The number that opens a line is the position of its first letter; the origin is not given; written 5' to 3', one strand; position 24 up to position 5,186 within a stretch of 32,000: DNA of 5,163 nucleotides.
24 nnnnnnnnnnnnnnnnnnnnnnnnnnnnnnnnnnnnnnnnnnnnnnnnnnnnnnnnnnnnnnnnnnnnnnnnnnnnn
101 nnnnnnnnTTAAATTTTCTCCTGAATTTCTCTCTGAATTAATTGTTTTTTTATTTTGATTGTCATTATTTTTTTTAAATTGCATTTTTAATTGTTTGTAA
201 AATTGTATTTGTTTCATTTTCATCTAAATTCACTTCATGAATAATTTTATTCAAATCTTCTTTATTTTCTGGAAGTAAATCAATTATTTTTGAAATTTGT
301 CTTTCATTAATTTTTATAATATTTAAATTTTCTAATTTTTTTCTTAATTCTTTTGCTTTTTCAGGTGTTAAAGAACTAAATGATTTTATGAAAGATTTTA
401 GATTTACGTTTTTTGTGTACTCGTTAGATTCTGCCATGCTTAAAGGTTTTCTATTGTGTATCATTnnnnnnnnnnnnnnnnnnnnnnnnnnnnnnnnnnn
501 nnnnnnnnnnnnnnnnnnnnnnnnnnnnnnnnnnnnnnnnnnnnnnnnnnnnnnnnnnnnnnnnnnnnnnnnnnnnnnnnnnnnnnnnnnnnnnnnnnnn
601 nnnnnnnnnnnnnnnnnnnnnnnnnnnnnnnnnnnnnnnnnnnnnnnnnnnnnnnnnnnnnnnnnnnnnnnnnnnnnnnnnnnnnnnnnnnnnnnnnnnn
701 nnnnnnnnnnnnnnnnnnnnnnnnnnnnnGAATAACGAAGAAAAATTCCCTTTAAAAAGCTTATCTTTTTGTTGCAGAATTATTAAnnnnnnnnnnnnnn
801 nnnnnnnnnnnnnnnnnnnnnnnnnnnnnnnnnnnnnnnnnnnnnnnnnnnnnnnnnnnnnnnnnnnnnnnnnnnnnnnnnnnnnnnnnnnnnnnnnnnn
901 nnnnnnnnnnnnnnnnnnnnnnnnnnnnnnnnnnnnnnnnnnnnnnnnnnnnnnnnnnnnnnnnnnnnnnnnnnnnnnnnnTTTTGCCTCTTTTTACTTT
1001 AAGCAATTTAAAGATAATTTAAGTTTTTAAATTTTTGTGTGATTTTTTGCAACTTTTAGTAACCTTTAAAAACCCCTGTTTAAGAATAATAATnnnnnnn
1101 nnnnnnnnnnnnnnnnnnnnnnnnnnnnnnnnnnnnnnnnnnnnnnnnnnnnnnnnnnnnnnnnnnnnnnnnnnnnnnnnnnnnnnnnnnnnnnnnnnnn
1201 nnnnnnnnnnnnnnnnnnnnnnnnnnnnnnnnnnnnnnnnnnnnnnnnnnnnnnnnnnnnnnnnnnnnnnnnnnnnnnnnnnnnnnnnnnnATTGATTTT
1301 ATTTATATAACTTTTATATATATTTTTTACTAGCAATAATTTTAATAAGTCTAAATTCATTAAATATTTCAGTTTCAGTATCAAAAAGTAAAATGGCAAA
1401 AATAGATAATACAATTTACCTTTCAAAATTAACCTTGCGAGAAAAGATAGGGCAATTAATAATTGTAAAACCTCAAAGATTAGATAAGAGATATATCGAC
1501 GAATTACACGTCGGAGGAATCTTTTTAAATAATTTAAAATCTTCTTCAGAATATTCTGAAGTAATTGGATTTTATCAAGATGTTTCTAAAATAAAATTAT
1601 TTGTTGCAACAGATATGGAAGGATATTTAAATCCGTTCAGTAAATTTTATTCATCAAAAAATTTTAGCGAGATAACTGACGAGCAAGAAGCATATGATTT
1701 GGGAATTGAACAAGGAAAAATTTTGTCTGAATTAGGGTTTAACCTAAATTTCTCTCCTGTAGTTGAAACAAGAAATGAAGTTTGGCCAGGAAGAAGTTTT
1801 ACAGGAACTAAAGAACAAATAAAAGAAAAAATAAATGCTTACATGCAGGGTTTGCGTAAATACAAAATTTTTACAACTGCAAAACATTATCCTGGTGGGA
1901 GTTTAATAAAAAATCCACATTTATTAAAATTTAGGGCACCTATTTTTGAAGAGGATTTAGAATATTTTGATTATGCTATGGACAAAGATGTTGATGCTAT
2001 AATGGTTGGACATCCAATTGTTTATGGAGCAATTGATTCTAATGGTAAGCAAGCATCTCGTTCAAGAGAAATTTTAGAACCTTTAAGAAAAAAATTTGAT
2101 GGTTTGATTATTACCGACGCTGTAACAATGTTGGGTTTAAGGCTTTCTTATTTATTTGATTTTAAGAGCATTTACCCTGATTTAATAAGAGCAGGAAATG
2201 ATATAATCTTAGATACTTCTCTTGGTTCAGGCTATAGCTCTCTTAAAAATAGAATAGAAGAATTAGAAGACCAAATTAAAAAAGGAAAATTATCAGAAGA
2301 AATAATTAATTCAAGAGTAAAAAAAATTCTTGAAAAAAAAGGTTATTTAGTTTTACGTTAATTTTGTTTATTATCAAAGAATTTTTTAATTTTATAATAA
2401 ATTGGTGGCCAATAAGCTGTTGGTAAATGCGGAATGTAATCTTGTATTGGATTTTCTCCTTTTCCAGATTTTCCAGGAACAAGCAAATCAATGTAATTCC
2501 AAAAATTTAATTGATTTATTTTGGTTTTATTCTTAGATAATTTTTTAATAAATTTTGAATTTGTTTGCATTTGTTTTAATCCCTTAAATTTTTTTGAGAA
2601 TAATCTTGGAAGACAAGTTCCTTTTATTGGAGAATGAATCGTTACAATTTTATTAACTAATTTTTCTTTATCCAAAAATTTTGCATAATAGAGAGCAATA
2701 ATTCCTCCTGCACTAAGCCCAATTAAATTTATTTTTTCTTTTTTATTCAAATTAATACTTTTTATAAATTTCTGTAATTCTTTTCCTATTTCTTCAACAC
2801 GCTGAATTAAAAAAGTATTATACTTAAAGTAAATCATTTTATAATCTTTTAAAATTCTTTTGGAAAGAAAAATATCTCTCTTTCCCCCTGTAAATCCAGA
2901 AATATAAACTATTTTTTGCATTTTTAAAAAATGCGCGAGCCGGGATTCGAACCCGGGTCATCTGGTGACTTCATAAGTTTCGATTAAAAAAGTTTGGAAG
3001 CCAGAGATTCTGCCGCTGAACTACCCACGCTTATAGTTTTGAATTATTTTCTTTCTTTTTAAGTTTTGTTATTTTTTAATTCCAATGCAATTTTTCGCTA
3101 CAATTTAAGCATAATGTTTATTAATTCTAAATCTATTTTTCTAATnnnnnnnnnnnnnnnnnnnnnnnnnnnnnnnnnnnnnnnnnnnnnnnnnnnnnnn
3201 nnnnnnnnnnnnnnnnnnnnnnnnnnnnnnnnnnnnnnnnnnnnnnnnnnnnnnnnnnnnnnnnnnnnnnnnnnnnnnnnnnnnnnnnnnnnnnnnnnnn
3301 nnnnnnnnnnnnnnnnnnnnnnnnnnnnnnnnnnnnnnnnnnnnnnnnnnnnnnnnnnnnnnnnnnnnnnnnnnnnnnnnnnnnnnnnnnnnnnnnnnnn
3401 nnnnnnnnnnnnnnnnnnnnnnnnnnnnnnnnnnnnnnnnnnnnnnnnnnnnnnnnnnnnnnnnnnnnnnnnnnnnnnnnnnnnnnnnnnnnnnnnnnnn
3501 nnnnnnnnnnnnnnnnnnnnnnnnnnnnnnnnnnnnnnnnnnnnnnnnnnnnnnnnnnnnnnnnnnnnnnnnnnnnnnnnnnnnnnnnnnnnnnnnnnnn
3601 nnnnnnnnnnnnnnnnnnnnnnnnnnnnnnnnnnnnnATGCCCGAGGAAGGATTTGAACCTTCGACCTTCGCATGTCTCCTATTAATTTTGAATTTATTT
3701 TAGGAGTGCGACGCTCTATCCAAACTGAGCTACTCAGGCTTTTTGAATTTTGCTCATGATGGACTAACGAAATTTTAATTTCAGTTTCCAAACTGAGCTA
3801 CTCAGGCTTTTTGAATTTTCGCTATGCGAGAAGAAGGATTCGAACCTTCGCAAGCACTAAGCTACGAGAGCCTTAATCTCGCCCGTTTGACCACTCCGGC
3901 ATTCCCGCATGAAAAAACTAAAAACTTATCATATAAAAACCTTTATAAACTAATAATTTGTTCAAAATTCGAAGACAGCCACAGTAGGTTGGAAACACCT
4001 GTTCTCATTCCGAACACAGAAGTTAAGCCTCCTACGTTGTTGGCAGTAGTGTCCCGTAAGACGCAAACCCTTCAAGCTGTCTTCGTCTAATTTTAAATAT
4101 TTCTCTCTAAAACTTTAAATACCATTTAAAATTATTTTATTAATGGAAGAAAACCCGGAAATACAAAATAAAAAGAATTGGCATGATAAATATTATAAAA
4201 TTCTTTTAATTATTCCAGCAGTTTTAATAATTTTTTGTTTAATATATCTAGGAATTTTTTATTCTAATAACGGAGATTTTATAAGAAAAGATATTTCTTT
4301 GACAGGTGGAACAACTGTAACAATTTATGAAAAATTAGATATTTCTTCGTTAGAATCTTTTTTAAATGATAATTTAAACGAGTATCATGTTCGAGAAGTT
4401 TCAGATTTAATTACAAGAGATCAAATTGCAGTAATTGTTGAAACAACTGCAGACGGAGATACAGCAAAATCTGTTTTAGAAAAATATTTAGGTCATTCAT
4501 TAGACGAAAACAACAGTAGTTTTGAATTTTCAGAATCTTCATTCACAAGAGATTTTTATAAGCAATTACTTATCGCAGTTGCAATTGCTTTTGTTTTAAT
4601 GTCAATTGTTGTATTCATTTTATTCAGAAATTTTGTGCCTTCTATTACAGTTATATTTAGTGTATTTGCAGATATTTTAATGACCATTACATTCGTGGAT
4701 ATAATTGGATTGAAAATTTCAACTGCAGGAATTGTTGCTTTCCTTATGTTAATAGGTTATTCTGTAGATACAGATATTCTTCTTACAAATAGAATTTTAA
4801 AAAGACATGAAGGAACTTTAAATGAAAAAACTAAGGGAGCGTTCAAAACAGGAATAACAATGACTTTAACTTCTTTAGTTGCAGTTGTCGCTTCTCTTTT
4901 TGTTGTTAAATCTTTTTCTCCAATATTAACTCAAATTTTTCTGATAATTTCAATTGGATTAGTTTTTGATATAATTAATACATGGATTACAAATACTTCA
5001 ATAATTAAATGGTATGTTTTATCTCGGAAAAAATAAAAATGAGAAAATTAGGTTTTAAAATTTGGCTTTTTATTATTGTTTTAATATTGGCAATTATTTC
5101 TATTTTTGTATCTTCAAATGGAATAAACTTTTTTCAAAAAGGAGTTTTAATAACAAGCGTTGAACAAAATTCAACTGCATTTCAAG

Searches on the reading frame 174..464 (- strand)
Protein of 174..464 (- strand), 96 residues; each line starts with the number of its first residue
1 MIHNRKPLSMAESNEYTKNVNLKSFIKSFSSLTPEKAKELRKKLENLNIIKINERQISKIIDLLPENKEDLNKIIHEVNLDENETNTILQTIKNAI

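Call 64: search_protein_families(library=pfam, proteins=[window:174-464:-], max_evalue=0.001)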
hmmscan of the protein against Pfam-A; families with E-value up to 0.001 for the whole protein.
window:174-464:- (96 aa): 1 family
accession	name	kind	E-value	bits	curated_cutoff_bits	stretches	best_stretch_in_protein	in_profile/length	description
PF03874.21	RNA_pol_Rpb4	-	3.1e-07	31.1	25.6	1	13-94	35-114/116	RNA polymerase Rpb4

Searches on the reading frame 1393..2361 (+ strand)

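Call 64: search_protein_families(library=pfam, proteins=[window:1393-2361:+], max_evalue=0.001)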
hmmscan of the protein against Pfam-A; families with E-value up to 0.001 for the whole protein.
window:1393-2361:+ (322 aa): 1 family
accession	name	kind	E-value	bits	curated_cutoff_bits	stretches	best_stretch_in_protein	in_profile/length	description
PF00933.27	Glyco_hydro_3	-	3.5e-36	125.7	27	1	14-313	1-314/316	Glycosyl hydrolase family 3 N terminal domain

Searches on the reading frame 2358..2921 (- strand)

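Call 64: search_protein_families(library=pfam, proteins=[window:2358-2921:-], max_evalue=0.001)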
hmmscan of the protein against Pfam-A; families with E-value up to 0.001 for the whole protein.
window:2358-2921:- (187 aa): 4 families
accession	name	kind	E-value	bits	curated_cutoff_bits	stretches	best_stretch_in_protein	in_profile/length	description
PF02089.21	Palm_thioest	-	7.2e-07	29.6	26.8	1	44-129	53-139/254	Palmitoyl protein thioesterase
PF07819.20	PGAP1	-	8.8e-06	26.1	24.3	1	55-128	84-155/233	PGAP1-like alpha/beta domain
PF00561.26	Abhydrolase_1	-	0.00013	22.1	25.8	1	48-97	58-102/245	alpha/beta hydrolase fold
PF06028.17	DUF915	-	0.00021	21.2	22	1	62-120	103-168/255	Alpha/beta hydrolase of unknown function (DUF915)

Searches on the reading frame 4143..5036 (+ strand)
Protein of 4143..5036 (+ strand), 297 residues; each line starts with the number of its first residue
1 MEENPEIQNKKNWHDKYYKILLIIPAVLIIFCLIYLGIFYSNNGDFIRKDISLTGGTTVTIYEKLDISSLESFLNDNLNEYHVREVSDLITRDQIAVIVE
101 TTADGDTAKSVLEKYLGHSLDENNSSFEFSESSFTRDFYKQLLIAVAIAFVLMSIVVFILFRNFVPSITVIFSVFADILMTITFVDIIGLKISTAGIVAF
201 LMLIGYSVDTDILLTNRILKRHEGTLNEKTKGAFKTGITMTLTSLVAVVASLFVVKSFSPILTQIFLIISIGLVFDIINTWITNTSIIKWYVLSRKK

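Call 64: search_protein_families(library=pfam, proteins=[window:4143-5036:+], max_evalue=0.001)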
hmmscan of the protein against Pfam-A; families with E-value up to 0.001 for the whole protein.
window:4143-5036:+ (297 aa): 3 families
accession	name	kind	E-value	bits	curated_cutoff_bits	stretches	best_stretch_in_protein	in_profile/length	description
PF02355.23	SecD_SecF_C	-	1.3e-26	93.6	20.5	1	121-291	12-186/189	Protein export membrane protein SecD/SecF, C-terminal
PF00873.25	ACR_tran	-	0.00011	20.6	28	1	136-223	858-945/1021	AcrB/AcrD/AcrF family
PF03176.21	MMPL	-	0.00065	19.2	20.5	1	139-277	142-288/333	MMPL family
